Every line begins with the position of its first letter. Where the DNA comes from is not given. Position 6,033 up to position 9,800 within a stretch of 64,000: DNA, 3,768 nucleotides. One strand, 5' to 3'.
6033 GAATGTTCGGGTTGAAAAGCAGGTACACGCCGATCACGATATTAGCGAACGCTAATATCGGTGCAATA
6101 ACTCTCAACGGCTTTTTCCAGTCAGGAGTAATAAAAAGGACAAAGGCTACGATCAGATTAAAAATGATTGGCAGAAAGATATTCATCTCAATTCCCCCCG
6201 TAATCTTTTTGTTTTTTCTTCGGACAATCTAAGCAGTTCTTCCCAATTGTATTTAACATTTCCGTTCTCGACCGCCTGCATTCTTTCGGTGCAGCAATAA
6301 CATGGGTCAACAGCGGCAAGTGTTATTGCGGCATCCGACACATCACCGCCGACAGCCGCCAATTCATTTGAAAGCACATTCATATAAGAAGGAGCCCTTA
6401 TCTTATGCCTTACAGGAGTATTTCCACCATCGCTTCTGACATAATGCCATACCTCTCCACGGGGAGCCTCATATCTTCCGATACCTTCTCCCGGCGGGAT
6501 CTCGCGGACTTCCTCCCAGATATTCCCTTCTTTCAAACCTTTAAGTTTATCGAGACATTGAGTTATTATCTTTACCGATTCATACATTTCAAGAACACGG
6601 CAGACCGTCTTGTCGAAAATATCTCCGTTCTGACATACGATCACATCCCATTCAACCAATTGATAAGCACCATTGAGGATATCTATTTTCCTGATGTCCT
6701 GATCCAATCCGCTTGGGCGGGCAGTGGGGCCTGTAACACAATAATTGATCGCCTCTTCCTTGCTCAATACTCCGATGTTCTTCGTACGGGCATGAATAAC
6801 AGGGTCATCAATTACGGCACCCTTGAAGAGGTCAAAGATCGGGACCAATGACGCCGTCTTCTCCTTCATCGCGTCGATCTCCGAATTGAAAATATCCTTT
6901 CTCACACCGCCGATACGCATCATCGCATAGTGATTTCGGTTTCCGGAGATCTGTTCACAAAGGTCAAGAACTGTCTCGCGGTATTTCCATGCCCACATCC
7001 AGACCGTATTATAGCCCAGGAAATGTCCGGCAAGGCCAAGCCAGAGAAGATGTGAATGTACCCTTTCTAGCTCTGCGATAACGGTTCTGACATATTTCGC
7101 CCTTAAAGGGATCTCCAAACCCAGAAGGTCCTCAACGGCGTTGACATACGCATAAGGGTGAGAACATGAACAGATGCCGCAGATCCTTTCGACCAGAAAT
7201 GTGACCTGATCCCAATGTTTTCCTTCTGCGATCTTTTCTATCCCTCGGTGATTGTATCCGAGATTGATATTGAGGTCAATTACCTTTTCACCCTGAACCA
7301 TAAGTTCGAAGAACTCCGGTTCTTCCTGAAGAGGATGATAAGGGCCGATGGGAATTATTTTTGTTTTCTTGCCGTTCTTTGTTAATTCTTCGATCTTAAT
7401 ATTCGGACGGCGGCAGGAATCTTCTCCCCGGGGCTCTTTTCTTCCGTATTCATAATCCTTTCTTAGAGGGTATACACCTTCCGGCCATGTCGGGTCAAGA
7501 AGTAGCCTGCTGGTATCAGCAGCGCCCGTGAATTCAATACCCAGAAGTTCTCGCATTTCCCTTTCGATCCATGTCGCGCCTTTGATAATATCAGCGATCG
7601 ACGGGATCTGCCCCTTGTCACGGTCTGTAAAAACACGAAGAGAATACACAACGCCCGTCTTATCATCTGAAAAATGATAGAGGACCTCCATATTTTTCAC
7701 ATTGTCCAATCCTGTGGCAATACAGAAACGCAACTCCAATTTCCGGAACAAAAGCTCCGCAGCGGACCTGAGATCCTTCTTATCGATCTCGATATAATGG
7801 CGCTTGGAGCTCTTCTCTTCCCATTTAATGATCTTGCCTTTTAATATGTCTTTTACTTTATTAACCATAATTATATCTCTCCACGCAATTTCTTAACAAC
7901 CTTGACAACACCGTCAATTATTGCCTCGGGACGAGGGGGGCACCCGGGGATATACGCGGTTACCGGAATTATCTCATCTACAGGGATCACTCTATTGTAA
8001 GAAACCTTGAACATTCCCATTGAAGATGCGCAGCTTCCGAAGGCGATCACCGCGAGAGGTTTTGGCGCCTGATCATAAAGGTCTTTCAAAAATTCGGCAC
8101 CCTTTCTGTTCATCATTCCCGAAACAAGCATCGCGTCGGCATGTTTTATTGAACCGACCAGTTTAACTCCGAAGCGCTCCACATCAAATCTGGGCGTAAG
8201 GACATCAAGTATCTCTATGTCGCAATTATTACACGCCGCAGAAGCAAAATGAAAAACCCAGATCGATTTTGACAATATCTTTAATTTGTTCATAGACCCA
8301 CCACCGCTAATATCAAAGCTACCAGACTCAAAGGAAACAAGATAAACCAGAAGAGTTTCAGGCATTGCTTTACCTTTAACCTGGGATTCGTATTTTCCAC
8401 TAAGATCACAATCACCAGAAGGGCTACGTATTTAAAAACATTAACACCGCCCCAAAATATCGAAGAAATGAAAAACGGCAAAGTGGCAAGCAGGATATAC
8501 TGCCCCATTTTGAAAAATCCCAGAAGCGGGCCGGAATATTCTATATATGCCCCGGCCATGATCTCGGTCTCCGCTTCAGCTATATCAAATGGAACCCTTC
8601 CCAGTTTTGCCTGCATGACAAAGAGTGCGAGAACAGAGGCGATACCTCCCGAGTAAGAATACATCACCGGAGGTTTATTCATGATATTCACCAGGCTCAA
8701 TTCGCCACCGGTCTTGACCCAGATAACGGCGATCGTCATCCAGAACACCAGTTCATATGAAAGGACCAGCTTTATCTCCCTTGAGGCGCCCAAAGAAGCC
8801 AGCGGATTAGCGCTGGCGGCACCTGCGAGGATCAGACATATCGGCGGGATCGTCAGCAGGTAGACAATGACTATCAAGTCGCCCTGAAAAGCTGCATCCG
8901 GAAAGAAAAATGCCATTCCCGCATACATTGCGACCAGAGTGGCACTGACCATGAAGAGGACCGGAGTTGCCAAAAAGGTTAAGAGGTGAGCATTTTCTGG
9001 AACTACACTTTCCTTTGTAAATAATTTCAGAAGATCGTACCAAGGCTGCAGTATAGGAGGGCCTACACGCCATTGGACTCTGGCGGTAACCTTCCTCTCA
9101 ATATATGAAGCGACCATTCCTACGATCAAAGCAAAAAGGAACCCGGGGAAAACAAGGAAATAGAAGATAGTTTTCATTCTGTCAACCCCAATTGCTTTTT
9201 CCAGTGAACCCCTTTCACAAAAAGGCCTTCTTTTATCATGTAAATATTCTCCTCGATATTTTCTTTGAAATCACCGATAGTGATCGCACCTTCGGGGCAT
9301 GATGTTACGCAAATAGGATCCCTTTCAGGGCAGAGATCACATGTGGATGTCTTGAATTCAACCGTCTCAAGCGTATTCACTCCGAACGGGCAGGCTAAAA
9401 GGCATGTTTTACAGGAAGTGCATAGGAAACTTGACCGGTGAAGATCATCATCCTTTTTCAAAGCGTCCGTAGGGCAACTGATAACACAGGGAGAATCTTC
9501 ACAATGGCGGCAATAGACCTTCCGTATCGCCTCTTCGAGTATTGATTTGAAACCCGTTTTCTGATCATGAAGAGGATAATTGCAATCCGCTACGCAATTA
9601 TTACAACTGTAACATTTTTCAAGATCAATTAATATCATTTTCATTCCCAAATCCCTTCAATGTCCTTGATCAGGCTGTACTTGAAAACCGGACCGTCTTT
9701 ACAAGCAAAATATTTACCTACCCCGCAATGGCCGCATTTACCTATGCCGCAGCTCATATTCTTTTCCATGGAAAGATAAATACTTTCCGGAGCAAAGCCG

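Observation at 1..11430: Mrp-linked group 4 [NiFe] hydrogenase operon headed by a HydB/HydG-like NAD(P)H module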

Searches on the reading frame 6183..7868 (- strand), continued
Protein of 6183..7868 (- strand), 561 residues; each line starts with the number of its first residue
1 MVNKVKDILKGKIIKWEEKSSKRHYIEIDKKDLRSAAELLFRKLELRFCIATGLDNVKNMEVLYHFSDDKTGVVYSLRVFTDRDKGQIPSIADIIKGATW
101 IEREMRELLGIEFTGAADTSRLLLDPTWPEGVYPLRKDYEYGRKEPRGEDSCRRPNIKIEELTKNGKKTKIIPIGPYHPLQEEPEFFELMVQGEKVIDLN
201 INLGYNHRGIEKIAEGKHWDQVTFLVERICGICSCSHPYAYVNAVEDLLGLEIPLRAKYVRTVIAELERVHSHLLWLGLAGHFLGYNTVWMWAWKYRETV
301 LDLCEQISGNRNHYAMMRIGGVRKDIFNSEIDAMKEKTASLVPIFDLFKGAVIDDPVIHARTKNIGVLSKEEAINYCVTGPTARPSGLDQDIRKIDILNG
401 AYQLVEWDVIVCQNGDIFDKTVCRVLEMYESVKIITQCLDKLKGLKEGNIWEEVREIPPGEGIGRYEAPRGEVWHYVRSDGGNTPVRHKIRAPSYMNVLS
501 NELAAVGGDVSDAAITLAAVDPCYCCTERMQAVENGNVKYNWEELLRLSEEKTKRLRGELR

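Call 74: find_encoding_contigs(protein=P0114, flank=7000, max_places=1)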
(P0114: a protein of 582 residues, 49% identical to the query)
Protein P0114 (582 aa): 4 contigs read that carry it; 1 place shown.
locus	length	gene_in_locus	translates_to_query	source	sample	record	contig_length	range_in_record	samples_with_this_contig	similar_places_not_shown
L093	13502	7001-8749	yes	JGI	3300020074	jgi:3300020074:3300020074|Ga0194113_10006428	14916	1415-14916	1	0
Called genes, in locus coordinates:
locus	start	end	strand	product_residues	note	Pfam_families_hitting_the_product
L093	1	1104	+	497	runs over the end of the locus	PF13646:HEAT_2 (weak), PF02985:HEAT (faint), PF14522:Cytochrome_C7 (faint)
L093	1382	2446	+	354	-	PF13746:Fer4_18 (faint), PF13187:Fer4_9 (faint), PF12838:Fer4_7 (faint), PF17179:Fer4_22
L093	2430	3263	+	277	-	PF00970:FAD_binding_6 (weak), PF00175:NAD_binding_1, PF10418:DHODB_Fe-S_bind (weak)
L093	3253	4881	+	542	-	PF01568:Molydop_binding (weak)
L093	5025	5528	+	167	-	PF00037:Fer4 (faint), PF12797:Fer4_2 (faint), PF13237:Fer4_10 (weak), PF13237:Fer4_10 (weak), PF13247:Fer4_11, PF25160:LdpA_Fe-S-bd (weak), PF12838:Fer4_7 (weak), PF13187:Fer4_9 (weak), +5 more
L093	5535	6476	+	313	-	PF00146:NADHdh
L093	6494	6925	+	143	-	PF01058:Oxidored_q6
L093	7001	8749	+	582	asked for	PF00329:Complex1_30kDa, PF00374:NiFeSe_Hases, PF00346:Complex1_49kDa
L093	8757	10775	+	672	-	PF00662:Proton_antipo_N (weak), PF00361:Proton_antipo_M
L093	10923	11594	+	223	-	PF13244:MbhD, PF00499:Oxidored_q3, PF20501:MbhE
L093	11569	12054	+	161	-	PF04039:MnhB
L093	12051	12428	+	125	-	PF00420:Oxidored_q2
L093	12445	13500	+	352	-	?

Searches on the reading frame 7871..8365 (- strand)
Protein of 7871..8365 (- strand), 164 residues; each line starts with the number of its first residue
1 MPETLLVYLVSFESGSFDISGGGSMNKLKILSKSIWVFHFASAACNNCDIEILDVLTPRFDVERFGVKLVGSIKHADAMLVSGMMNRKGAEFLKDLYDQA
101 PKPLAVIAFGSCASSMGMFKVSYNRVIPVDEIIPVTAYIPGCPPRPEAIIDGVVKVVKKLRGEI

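Call 7: search_protein_families(library=pfam, proteins=[window:7871-8365:-], max_evalue=0.01)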
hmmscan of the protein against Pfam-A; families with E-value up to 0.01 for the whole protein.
window:7871-8365:- (164 aa): 1 family
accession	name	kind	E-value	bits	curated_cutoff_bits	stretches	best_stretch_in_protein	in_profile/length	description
PF01058.29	Oxidored_q6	-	1e-27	96.8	27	1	45-155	1-127/128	NADH ubiquinone oxidoreductase, 20 Kd subunit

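Call 27: search_protein_families(library=ncbifam, proteins=[window:7871-8365:-], max_evalue=0.00001)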
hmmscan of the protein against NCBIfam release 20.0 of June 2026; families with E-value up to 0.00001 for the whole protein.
window:7871-8365:- (164 aa): 14 families
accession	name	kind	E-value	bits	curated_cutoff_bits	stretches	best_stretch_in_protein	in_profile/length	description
NF005012.1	PRK06411.1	subfamily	1.1e-41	142.1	116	1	32-161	33-159/166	NADH-quinone oxidoreductase subunit NuoB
TIGR01957.1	nuoB_fam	subfamily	2.7e-38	131.1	142.7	1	32-162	16-144/145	NADH-quinone oxidoreductase subunit B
NF011393.0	PRK14818.1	equivalog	2.2e-34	118.5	255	1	32-163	30-158/173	NADH dehydrogenase subunit B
NF011391.0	PRK14816.1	equivalog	6.9e-34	117.1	283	1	32-161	51-178/196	NADH-quinone oxidoreductase subunit B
NF011390.0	PRK14815.1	equivalog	2.8e-33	114.7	281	1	31-162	31-159/183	NADH dehydrogenase subunit B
NF011395.0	PRK14820.1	equivalog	9.2e-32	110.2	263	1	32-160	32-157/180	NADH-quinone oxidoreductase subunit B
NF009808.0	PRK13292.1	equivalog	2.1e-31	108.6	1156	1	33-161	25-150/791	NADH-quinone oxidoreductase subunit B/C/D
NF011389.0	PRK14814.1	equivalog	8.7e-31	107.2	285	1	32-161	32-158/186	NADH dehydrogenase subunit B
NF011394.0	PRK14819.1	equivalog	2e-30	106.3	312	1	33-159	31-155/264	NADH-quinone oxidoreductase subunit B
NF011392.0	PRK14817.1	equivalog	5.2e-30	104.5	271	1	34-162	37-162/182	NADH-quinone oxidoreductase subunit B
NF011388.0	PRK14813.1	equivalog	2.5e-28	99.2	294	1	33-162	28-155/189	NADH dehydrogenase subunit B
TIGR03294.1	FrhG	equivalog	5.6e-08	32.8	245.5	1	72-158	47-142/228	coenzyme F420 hydrogenase subunit gamma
NF045875.1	F420_non_VhuG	exception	3.5e-06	26.5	450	0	124-157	131-164/286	F420-non-reducing hydrogenase subunit VhuG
TIGR00391.1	hydA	subfamily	5.6e-06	25.7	179.5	1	88-157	135-208/365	hydrogenase small subunit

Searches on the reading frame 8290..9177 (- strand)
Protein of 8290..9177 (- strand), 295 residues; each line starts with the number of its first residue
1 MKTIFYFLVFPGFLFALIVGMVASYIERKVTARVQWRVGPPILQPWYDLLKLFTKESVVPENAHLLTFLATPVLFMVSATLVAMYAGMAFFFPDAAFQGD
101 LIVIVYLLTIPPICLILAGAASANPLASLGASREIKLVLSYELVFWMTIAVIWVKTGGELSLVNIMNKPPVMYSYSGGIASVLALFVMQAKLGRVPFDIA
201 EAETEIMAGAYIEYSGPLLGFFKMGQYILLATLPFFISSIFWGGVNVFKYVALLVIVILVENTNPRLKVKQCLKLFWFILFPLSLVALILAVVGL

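Call 7: search_protein_families(library=pfam, proteins=[window:8290-9177:-], max_evalue=0.01)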
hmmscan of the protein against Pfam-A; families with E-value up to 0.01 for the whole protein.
window:8290-9177:- (295 aa): 1 family
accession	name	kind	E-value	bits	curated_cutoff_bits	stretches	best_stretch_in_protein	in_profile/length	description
PF00146.26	NADHdh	-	1.2e-61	209.1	27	1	14-291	8-297/298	NADH dehydrogenase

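Call 27: search_protein_families(library=ncbifam, proteins=[window:8290-9177:-], max_evalue=0.00001)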
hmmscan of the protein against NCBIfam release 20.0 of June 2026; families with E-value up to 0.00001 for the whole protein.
window:8290-9177:- (295 aa): 7 families
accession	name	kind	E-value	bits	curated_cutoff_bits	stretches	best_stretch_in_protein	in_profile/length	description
NF004741.0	PRK06076.1-2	equivalog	1.5e-51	175.6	305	1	3-293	20-331/337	NADH-quinone oxidoreductase subunit NuoH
NF040610.1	F420_dehyd_FpoH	exception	3.2e-31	108.9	475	1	17-292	24-333/339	F420H2 dehydrogenase subunit FpoH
NF004744.0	PRK06076.1-5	equivalog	1.6e-27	96.6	542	1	14-246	38-281/372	NADH-quinone oxidoreductase subunit NuoH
NF004745.0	PRK06076.1-6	equivalog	7.9e-25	87.8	450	1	17-291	27-329/341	NADH-quinone oxidoreductase subunit NuoH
NF004743.0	PRK06076.1-4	equivalog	2.8e-24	85.8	494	1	13-290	24-337/433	NADH-quinone oxidoreductase subunit NuoH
NF004740.0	PRK06076.1-1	equivalog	3.1e-24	86.1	399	1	13-291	22-316/325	NADH-quinone oxidoreductase subunit NuoH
NF004742.0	PRK06076.1-3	equivalog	1.3e-21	77.2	531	1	27-291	46-344/356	NADH-quinone oxidoreductase subunit NuoH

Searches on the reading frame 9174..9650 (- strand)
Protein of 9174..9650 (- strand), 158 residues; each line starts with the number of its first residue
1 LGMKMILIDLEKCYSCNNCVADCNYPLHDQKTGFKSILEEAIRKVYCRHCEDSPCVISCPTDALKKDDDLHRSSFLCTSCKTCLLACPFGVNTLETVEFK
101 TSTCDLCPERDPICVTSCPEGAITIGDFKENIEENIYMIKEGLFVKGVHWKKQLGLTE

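Call 7: search_protein_families(library=pfam, proteins=[window:9174-9650:-], max_evalue=0.01)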
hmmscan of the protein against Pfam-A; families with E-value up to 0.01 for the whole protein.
window:9174-9650:- (158 aa): 12 families
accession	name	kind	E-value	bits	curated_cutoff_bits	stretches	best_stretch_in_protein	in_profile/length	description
PF13187.11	Fer4_9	-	9.6e-12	45.2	27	2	77-123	2-52/52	4Fe-4S dicluster domain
PF12837.12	Fer4_6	-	2e-10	40.5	25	2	97-123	2-24/24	4Fe-4S binding domain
PF12838.12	Fer4_7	-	2.9e-10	40.9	27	1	47-91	2-52/52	4Fe-4S dicluster domain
PF13247.11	Fer4_11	-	8.9e-10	39.1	26.2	1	46-127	9-99/100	4Fe-4S dicluster domain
PF13237.11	Fer4_10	-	8.7e-09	35.6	25.5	0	44-88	6-53/53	4Fe-4S dicluster domain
PF25160.1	LdpA_Fe-S-bd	-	1.8e-07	31.2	27.6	1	52-91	6-42/49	LdpA Fe-S cluster-binding domain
PF13484.11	Fer4_16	-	1.3e-06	29.5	30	0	47-67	2-20/66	4Fe-4S double cluster binding domain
PF00037.32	Fer4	-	1.7e-06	28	21.1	1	76-90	7-21/24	4Fe-4S binding domain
PF12797.12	Fer4_2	-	1.6e-05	25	24.5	2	5-25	2-22/22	4Fe-4S binding domain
PF12800.12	Fer4_4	-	3.3e-05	24.3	24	1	76-90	3-17/17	4Fe-4S binding domain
PF13534.11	Fer4_17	-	0.0012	19.8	22.2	0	72-91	41-60/61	4Fe-4S dicluster domain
PF14697.11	Fer4_21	-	0.0032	18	35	0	42-89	3-53/59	4Fe-4S dicluster domain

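Call 27: search_protein_families(library=ncbifam, proteins=[window:9174-9650:-], max_evalue=0.00001)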
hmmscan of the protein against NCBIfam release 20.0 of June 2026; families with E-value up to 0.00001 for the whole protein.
window:9174-9650:- (158 aa): 19 families
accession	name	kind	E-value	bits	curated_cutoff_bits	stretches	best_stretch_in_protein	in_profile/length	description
NF009408.0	PRK12769.1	equivalog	1.2e-16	60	1003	1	5-125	4-144/659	formate-dependent uric acid utilization protein AegA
TIGR02951.1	DMSO_dmsB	equivalog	1.5e-15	57.6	214.1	1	45-130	62-155/161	DMSO/selenate family reductase complex B subunit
NF045766.1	PhenlGlyoxDHPadI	equivalog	1.5e-15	57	700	1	4-148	5-156/443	NADH-dependent phenylglyoxylate dehydrogenase subunit beta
TIGR03149.1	cyt_nit_nrfC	equivalog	2e-14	53.5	377.6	1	44-138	91-194/225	cytochrome c nitrite reductase Fe-S protein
NF009451.0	PRK12809.1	equivalog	5.2e-14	51.4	1154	1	9-127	8-138/639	formate-dependent uric acid utilization protein YgfT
NF008134.0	PRK10882.1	equivalog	2.3e-13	49.9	263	1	43-134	109-214/329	hydrogenase 2 operon protein HybA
NF007658.0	PRK10330.1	equivalog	2.7e-13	49.8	260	1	44-92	55-104/181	electron transport protein HydN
NF045715.1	sulf_resp_HmcB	equivalog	1.2e-12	47.6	420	1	39-139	99-209/307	sulfate respiration complex iron-sulfur protein HmcB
TIGR01582.1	FDH-beta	equivalog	2.2e-12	46.7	334.7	1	38-135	84-188/283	formate dehydrogenase subunit beta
NF041715.1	arsenate_red_ArrB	equivalog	1.4e-11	44.4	450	1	7-94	6-106/233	arsenate respiratory reductase iron-sulfur subunit ArrB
NF045797.1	DsrO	equivalog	2.5e-10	40.2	200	1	44-131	100-205/235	sulfate reduction electron transfer complex DsrMKJOP subunit DsrO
NF011569.0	PRK14993.1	equivalog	3.3e-10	39.8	416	1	6-139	46-199/244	tetrathionate reductase subunit TtrB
NF038355.1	FDH3_beta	equivalog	1.2e-09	38.5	240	1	6-93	5-102/180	formate dehydrogenase FDH3 subunit beta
NF007382.0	PRK09898.1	equivalog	2e-09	37.3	213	1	46-130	122-205/208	ferredoxin-like protein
NF041782.1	mnquin_red_QrcC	equivalog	3.9e-08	33.2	400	0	46-94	64-118/239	menaquinone reductase iron-sulfur cluster-binding subunit QrcC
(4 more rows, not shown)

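Call 45: search_solved_structures(query=window:9174-9644:-, max_evalue=0.00001, show_alignments=1)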
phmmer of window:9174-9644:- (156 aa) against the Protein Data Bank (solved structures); distinct sequences matched with E-value up to 0.00001: 15.
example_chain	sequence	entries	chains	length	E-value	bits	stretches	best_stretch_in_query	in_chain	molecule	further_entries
7qv7_A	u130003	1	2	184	7.8e-17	64.6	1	3-90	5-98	Hydrogen dependent carbon dioxide reductase subunit HycB3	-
7z0s_B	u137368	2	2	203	1.8e-14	56.9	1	3-89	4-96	Formate hydrogenlyase subunit 2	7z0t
8c0z_C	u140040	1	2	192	5.3e-14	55.4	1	2-125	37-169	Iron-sulfur cluster-binding protein potential subunit of aldehyde oxidoreductase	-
1kqf_B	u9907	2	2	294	4.2e-13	52.5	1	34-131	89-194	FORMATE DEHYDROGENASE, NITRATE-INDUCIBLE, IRON-SULFUR SUBUNIT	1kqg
7qv7_B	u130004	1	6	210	5.7e-13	52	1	37-90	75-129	Hydrogen dependent carbon dioxide reductase subunit HycB4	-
6cz7_B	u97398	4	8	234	3.8e-11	46.1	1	4-91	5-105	4Fe-4S ferredoxin, iron-sulfur binding domain protein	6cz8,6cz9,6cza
9mqx_E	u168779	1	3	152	1e-10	44.7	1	2-121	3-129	Fe-S-cluster-containing hydrogenase subunit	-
30gj_B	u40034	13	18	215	2.6e-08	36.9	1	44-130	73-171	Formate dehydrogenase, beta subunit, putative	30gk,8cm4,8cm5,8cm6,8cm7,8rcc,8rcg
8rc8_B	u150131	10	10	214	2.7e-08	36.9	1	44-130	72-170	Formate dehydrogenase, beta subunit, putative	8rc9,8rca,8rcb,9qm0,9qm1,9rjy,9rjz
6sdr_B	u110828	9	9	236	3.6e-08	36.4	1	44-130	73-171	Formate dehydrogenase, beta subunit, putative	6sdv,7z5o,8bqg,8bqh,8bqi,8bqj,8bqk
2vpw_B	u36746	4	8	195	1.7e-07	34.3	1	6-128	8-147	NRFC PROTEIN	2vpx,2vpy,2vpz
9vap_B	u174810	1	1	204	2e-07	34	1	4-90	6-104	4Fe-4S dicluster domain-containing protein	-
9sw6_G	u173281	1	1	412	4.2e-07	33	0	44-91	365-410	Polyferredoxin protein MvhB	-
6x6u_B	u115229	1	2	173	6.2e-07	32.4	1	4-119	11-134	Oxidoreductase, Fe-S subunit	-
6x1o_B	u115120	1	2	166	7.5e-07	32.2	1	4-119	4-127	Oxidoreductase, Fe-S subunit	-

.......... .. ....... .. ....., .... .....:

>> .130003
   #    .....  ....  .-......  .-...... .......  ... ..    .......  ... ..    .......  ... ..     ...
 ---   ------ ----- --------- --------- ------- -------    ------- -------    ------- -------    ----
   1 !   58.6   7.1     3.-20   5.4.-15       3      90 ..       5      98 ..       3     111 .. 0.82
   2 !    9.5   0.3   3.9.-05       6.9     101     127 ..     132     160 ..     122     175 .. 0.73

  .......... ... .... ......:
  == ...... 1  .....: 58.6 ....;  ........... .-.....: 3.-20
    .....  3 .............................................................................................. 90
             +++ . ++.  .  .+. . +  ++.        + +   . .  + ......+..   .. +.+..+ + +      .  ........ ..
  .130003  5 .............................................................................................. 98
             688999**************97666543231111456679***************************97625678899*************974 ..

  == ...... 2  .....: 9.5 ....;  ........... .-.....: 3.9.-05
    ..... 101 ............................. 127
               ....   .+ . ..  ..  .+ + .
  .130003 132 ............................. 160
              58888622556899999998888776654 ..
